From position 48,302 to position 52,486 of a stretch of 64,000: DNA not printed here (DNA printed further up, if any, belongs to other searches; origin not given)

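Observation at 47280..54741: Three translationally coupled genes encode an amine dehydrogenase (HcnABC/SoxAB/PDH type) fused to a HydABC-like NADH/ferredoxin module. This is a candidate flavin-based electron-bifurcating amine/imine oxidoreductase that has not been described.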

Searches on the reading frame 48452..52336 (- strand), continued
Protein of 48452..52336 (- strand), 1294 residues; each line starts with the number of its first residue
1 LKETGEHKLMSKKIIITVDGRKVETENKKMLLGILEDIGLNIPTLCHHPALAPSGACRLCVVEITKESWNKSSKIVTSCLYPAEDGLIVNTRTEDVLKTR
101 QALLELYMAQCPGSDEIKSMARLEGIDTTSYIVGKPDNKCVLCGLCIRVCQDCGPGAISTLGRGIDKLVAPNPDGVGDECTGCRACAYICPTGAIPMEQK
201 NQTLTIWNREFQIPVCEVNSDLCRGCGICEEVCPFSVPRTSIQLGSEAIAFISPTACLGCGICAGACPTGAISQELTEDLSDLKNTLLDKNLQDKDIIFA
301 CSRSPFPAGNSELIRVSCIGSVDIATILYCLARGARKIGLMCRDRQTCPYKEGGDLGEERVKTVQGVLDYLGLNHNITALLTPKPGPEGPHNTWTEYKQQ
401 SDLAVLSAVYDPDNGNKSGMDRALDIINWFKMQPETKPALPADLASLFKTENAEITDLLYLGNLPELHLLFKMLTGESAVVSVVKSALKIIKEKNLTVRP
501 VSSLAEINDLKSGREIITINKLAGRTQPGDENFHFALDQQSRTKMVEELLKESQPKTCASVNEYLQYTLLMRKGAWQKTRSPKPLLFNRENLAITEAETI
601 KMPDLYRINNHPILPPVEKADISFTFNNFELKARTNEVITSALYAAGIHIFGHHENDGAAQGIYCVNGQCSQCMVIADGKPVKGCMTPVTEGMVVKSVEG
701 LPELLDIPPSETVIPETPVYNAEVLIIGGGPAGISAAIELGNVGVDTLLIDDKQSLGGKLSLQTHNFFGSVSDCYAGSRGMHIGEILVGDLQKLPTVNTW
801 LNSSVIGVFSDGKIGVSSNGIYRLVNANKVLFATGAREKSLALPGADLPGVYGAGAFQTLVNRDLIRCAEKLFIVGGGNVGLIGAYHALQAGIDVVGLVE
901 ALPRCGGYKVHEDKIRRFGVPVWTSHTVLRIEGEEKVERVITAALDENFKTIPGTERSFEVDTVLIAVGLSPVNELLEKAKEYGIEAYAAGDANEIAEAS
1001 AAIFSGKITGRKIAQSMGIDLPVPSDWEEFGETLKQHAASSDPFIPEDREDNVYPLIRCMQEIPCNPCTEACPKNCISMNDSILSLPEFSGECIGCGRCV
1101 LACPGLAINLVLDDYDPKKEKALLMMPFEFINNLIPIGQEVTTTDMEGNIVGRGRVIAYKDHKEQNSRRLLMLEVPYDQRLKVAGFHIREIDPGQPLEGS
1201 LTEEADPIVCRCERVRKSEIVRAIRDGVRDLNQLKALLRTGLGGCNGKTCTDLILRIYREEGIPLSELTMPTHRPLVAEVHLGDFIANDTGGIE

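Call 36: search_protein_families(library=ncbifam, proteins=[L014:16806-18398:-, L031:14475-15923:-, L014:18580-19581:-, L014:15468-16283:-, L040:244-1479:+, L066:15367-16479:+, L066:17070-18191:+, L066:18178-19284:+, L025:5001-7631:+, L022:5089-7248:+], max_evalue=1e-10)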
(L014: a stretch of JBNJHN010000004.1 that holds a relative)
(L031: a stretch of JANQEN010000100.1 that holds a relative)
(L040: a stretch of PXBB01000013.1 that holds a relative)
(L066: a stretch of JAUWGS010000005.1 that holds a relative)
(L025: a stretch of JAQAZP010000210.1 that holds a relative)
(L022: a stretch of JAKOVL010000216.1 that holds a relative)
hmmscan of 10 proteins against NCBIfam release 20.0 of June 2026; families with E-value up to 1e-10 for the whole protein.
L014:16806-18398:- (530 aa): 10 families
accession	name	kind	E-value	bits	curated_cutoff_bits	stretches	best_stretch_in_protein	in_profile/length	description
TIGR02121.1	Na_Pro_sym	equivalog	5.3e-112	375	515.5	1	6-485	2-481/488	sodium/proline symporter PutP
NF011948.0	PRK15419.1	equivalog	1.5e-73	248.4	955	1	1-482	1-481/502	sodium/proline symporter PutP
TIGR00813.1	sss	superfamily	1.1e-67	229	184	1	35-434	1-411/411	sodium/solute symporter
TIGR02119.1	panF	equivalog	6.6e-54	183.7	328.05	1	7-474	3-468/471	sodium/pantothenate symporter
TIGR03648.1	Na_symport_lg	subfamily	5e-30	104.5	320.75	1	320-484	358-540/547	VC_2705 family sodium/solute symporter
NF006903.2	PRK09395.1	subfamily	2.3e-24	85.7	750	1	7-476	37-523/552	cation/acetate symporter ActP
NF007790.0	PRK10484.1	equivalog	2.4e-22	79.4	401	1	8-475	6-484/527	solute:sodium symporter family transporter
TIGR02711.1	symport_actP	equivalog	1.1e-18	67.3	1099.25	1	7-469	34-513/549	cation/acetate symporter ActP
NF058657.1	MncbAcdTpMctC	equivalog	1.7e-18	66.4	670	1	8-484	9-511/527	monocarboxylic acid transporter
NF009135.0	PRK12488.1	subfamily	4.2e-18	65.2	850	1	7-444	34-482/549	cation/acetate symporter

L031:14475-15923:- (482 aa): 11 families
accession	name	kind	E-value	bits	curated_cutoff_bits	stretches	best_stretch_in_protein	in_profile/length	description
TIGR02121.1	Na_Pro_sym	equivalog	6.8e-193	641.8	515.5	1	6-477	2-471/488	sodium/proline symporter PutP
NF011948.0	PRK15419.1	equivalog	3.6e-156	521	955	1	4-475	4-473/502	sodium/proline symporter PutP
TIGR00813.1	sss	superfamily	2.5e-93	313.4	184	1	35-437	1-411/411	sodium/solute symporter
TIGR02119.1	panF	equivalog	9.3e-64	216.2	328.05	1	9-475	5-468/471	sodium/pantothenate symporter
TIGR03648.1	Na_symport_lg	subfamily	4e-38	131.2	320.75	2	327-443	363-479/547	VC_2705 family sodium/solute symporter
NF006903.2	PRK09395.1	subfamily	1.2e-29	103.1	750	1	3-452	34-486/552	cation/acetate symporter ActP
NF058657.1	MncbAcdTpMctC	equivalog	2.7e-29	102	670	1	6-448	8-456/527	monocarboxylic acid transporter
NF009135.0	PRK12488.1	subfamily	3e-27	95.4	850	1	6-447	34-478/549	cation/acetate symporter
NF007790.0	PRK10484.1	equivalog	1e-24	87.3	401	1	10-476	5-484/527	solute:sodium symporter family transporter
TIGR02711.1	symport_actP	equivalog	8.4e-23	80.9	1099.25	1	9-450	36-481/549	cation/acetate symporter ActP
NF046076.1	monocarbox_MctP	equivalog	5.5e-11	41.8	625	1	10-448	9-444/481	monocarboxylate uptake permease MctP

L014:18580-19581:- (333 aa): 4 families
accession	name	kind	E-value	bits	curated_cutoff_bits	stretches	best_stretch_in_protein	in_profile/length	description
TIGR01230.1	agmatinase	equivalog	1.1e-29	103.9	174.3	1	45-304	14-256/275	agmatinase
NF002564.0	PRK02190.1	subfamily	3.3e-27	95.5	302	1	22-308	14-284/307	agmatinase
TIGR01227.1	hutG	equivalog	1.8e-23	83.2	229.15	1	42-301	33-285/307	formimidoylglutamase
TIGR01229.1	rocF_arginase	equivalog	6.7e-14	51.9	227.6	1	102-302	56-273/300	arginase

L014:15468-16283:- (271 aa): 5 families
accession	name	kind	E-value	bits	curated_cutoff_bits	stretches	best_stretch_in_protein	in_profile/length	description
NF040852.1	nitrile_Arch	equivalog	1.2e-31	109.9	500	1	4-265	1-260/262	nitrilase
NF007757.0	PRK10438.1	equivalog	6.1e-24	84.6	249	1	1-257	1-247/256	amidohydrolase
TIGR03381.1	agmatine_aguB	equivalog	6e-22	78.3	410.25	1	4-268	1-279/279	N-carbamoylputrescine amidase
NF033621.1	de_GSH_amidase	exception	1.8e-21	76.7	355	1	16-261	11-254/260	deaminated glutathione amidase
NF010588.0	PRK13981.1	equivalog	1.1e-20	73.6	479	1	2-230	3-234/546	NAD+ synthase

L040:244-1479:+ (411 aa): 69 families (the best 25 are shown)
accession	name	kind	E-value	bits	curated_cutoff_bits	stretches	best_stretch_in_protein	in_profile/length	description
TIGR01885.1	Orn_aminotrans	equivalog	8.2e-205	680.1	378.4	1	12-408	2-402/402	ornithine--oxo-acid transaminase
NF003145.0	PRK04073.1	equivalog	5.2e-158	525.7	656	1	11-405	4-393/396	ornithine--oxo-acid transaminase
TIGR00707.1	argD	subfamily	3.8e-111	371.6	410.05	1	24-406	4-379/381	acetylornithine/succinylornithine family transaminase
NF002874.0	PRK03244.1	equivalog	8.3e-99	331.1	457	1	23-408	19-393/399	acetylornithine transaminase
NF002325.0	PRK01278.1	subfamily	1.1e-98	330.4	372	1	25-409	9-388/395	acetylornithine transaminase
NF003468.0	PRK05093.1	subfamily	2.3e-92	309.8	522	1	24-409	18-401/405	acetylornithine/succinyldiaminopimelate transaminase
NF004426.0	PRK05769.1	equivalog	8e-90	301.7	552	2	188-409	215-439/441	acetyl ornithine aminotransferase family protein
TIGR03246.1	arg_catab_astC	subfamily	2.8e-86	290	609.95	1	23-409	11-395/397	acetylornithine/succinylornithine family transaminase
NF002985.0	PRK03715.1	equivalog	4.2e-86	289.1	568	1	31-407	20-391/395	acetylornithine transaminase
NF002797.0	PRK02936.1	equivalog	1.1e-85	287.7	496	1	25-408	7-378/385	acetylornithine transaminase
NF009047.0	PRK12381.1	subfamily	8.4e-82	275.1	630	1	24-410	16-400/406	bifunctional succinylornithine transaminase/acetylornithine transaminase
NF053554.1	prodigi_MAP_PigE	equivalog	2.5e-81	274.2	850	1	29-354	400-728/837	prodigiosin MAP biosynthesis aminotransferase PigE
NF003397.0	PRK04612.1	equivalog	1.4e-80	271.1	735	1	18-409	11-403/408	acetylornithine transaminase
NF005993.0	PRK08117.1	subfamily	2.2e-80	270.4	574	2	187-410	200-430/433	aspartate aminotransferase family protein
TIGR00700.1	GABAtrnsam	equivalog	1.3e-73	248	506.65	2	193-407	196-418/420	4-aminobutyrate--2-oxoglutarate transaminase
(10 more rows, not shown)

L066:15367-16479:+ (370 aa): 0 families

L066:17070-18191:+ (373 aa): 52 families (the best 25 are shown)
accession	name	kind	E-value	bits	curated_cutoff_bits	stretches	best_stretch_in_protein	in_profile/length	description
TIGR00678.1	holB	equivalog_domain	8.6e-42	142.9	180.6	1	26-216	3-186/188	DNA polymerase III subunit delta'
NF005926.0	PRK07940.1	equivalog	4.6e-32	111.8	300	1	35-230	35-220/394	DNA polymerase III subunit delta'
NF004310.0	PRK05707.1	equivalog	3.9e-29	102.1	280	1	27-205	12-187/328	DNA polymerase III subunit delta'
TIGR02397.1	dnaX_nterm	equivalog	1.2e-27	97.1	250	1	17-192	16-183/355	DNA polymerase III subunit gamma/tau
NF011512.0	PRK14950.1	equivalog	2.3e-26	93.1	593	1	30-196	31-190/585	DNA polymerase III subunits gamma and tau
NF011524.0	PRK14963.1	equivalog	2.3e-26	93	601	1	25-196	24-186/647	DNA polymerase III subunits gamma and tau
NF005972.1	PRK08058.1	equivalog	3.2e-26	92.3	340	1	24-256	14-236/328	DNA polymerase III subunit delta'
NF006430.0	PRK08699.1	equivalog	4.6e-26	91.5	481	1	34-214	18-199/325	DNA polymerase III subunit delta'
NF011510.0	PRK14948.1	equivalog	1.5e-25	90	593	1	39-184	42-181/640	DNA polymerase III subunit gamma/tau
NF004759.0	PRK06090.1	equivalog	1.3e-24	87.1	457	1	34-204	22-185/319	DNA polymerase III subunit delta'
NF005408.0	PRK06964.1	equivalog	1.7e-24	86.8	483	1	137-241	143-244/342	DNA polymerase III subunit delta'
NF011526.0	PRK14965.1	equivalog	2.1e-23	83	670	1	19-182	20-175/578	DNA polymerase III subunits gamma and tau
NF005638.0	PRK07399.1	subfamily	9.9e-23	80.7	230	1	131-220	132-222/317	DNA polymerase III subunit delta'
NF005941.0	PRK07993.1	equivalog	4.9e-22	78.9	477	1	39-226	26-209/334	DNA polymerase III subunit delta'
NF004046.1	PRK05563.1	equivalog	7.9e-22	77.9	400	1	41-191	41-183/567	DNA polymerase III subunit gamma/tau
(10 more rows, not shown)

L066:18178-19284:+ (368 aa): 1 family
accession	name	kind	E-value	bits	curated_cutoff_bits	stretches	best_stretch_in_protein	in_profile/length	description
NF041131.1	RicT_YaaT_fam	subfamily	2.5e-50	171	70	1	120-303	2-188/213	regulatory iron-sulfur-containing complex subunit RicT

L025:5001-7631:+ (876 aa): 0 families

L022:5089-7248:+ (719 aa): 2 families
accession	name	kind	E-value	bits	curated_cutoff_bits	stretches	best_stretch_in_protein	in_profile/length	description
NF007354.0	PRK09849.1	equivalog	3.2e-33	115.3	868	1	27-246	6-207/703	aldehyde ferredoxin oxidoreductase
NF040818.1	GAPOR_Arch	equivalog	1.2e-11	43.7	1300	0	33-166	5-134/654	glyceraldehyde-3-phosphate:ferredoxin oxidoreductase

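Call 50: search_protein_families(library=pfam, proteins=[L079:8291-10585:+, L079:10637-11839:+, L036:5786-7318:+, L036:7643-9844:-, L059:7910-9346:+, L059:2762-5026:+, L059:5023-6720:+, L062:7195-8955:+, L062:15251-16441:+, L063:8423-9799:+], max_evalue=0.00001)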
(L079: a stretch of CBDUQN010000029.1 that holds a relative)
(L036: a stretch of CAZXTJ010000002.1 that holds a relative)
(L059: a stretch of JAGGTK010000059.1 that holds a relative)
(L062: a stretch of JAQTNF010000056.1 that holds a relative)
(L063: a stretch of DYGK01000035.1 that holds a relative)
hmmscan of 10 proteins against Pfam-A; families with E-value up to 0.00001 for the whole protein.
L079:8291-10585:+ (764 aa): 13 families
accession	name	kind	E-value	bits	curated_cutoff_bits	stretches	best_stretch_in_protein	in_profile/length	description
PF07992.20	Pyr_redox_2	-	2e-25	90.2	26.1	1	128-430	2-291/291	Pyridine nucleotide-disulphide oxidoreductase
PF14691.11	Fer4_20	-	1.6e-20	73.5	25.8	1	35-114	30-112/113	Dihydroprymidine dehydrogenase domain II, 4Fe-4S cluster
PF02662.21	FlpD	-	3.6e-18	66.2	22.3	1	652-753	2-111/123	Methyl-viologen-reducing hydrogenase, delta subunit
PF12838.12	Fer4_7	-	1.9e-13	51.1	27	2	578-627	1-52/52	4Fe-4S dicluster domain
PF13450.12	NAD_binding_8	-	4.3e-10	40.2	21.9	1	131-188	1-55/68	NAD(P)-binding Rossmann-like domain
PF14697.11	Fer4_21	-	1.2e-08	35.4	35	1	572-627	1-56/59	4Fe-4S dicluster domain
PF01946.23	Thi4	-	2e-08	34.2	26.2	1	120-188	11-79/235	Thi4 family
PF12837.12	Fer4_6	-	2.4e-08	34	25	0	571-592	1-22/24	4Fe-4S binding domain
PF00037.32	Fer4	-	2.7e-08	33.7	21.1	1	607-628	2-23/24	4Fe-4S binding domain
PF00070.33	Pyr_redox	-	2.9e-08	34.6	22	0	128-161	1-34/82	Pyridine nucleotide-disulphide oxidoreductase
PF13187.11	Fer4_9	-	3.1e-08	34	27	1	579-628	2-52/52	4Fe-4S dicluster domain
PF25160.1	LdpA_Fe-S-bd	-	1.3e-06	28.5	27.6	0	608-631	23-46/49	LdpA Fe-S cluster-binding domain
PF01266.30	DAO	-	2.4e-06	27.8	27.9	1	128-162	1-35/353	FAD dependent oxidoreductase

L079:10637-11839:+ (400 aa): 3 families
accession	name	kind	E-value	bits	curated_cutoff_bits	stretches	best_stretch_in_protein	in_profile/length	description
PF02754.22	CCG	-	4.9e-28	97.5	20.6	2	282-366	2-84/85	Cysteine-rich domain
PF13183.11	Fer4_8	-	2.2e-09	38.1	27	1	12-75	2-68/68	4Fe-4S dicluster domain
PF13534.11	Fer4_17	-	8.5e-07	29.9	22.2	1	15-75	2-60/61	4Fe-4S dicluster domain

L036:5786-7318:+ (510 aa): 1 family
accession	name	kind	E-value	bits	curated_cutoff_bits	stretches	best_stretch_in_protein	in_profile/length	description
PF00171.27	Aldedh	-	7.5e-136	453.8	23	1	32-490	7-460/461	Aldehyde dehydrogenase family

L036:7643-9844:- (733 aa): 6 families
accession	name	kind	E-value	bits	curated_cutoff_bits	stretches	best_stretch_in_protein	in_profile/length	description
PF00069.31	Pkinase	-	1e-46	159.9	31.7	1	14-263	1-252/263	Protein kinase domain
PF07714.23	PK_Tyr_Ser-Thr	-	4e-33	115.3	23.1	1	16-264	3-250/258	Protein tyrosine and serine/threonine kinase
PF03781.23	FGE-sulfatase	-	4.2e-32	112.3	23.3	1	434-653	4-254/255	Sulfatase-modifying factor enzyme 1-like domain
PF08308.17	PEGA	-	9.5e-10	38.7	20.8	0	352-414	4-68/71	PEGA domain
PF03109.22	ABC1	-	1.2e-07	31.6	22.9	1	86-164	140-217/244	ABC1 atypical kinase-like domain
PF01636.29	APH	-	6.4e-06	26.5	23.2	0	123-166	158-202/239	Phosphotransferase enzyme family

L059:7910-9346:+ (478 aa): 0 families

L059:2762-5026:+ (754 aa): 0 families

L059:5023-6720:+ (565 aa): 0 families

L062:7195-8955:+ (586 aa): 0 families

L062:15251-16441:+ (396 aa): 2 families
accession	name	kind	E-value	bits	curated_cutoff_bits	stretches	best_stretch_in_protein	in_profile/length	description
PF00092.34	VWA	-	7.5e-09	36.5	23.8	1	88-299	1-173/174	von Willebrand factor type A domain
PF13519.12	VWA_2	-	8.9e-07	29.9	27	1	89-211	1-106/107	von Willebrand factor type A domain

L063:8423-9799:+ (458 aa): 1 family
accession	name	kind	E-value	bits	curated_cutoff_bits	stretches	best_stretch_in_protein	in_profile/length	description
PF03734.19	YkuD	-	1.6e-16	61.6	23.4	1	327-433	2-139/146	L,D-transpeptidase catalytic domain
